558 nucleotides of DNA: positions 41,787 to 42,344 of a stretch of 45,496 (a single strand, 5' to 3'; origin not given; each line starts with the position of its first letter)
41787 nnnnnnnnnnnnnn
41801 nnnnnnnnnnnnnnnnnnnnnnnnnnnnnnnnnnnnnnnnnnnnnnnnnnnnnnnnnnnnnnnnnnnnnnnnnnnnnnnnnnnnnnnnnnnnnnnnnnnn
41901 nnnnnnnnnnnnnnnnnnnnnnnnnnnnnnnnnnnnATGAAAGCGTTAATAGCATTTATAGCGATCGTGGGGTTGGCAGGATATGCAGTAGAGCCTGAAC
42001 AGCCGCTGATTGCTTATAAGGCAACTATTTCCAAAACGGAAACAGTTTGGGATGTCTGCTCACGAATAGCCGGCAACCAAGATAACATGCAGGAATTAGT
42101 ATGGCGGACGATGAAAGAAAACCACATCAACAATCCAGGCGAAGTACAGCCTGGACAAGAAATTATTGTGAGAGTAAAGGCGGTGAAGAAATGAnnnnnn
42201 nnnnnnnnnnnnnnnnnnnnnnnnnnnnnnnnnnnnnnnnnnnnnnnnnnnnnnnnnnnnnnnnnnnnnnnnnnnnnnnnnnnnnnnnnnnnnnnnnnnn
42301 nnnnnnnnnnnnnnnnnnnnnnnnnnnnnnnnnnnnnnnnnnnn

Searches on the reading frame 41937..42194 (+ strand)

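Call 12: search_protein_families(library=pfam, proteins=[window:41937-42194:+], max_evalue=0.01)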
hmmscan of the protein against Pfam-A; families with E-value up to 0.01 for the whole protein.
window:41937-42194:+ (85 aa): 1 family
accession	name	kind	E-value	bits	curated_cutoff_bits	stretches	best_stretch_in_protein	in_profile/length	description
PF01476.26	LysM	-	0.0011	19.3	20.9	1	39-78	7-42/43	LysM domain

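Call 13: search_protein_families(library=phrogs, proteins=[window:41937-42194:+], max_evalue=0.001)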
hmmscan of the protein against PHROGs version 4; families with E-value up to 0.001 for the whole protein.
window:41937-42194:+ (85 aa): 1 family
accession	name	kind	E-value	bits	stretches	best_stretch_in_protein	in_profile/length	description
phrog_14367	-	unknown function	4.6e-13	48.9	1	8-81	11-87/869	-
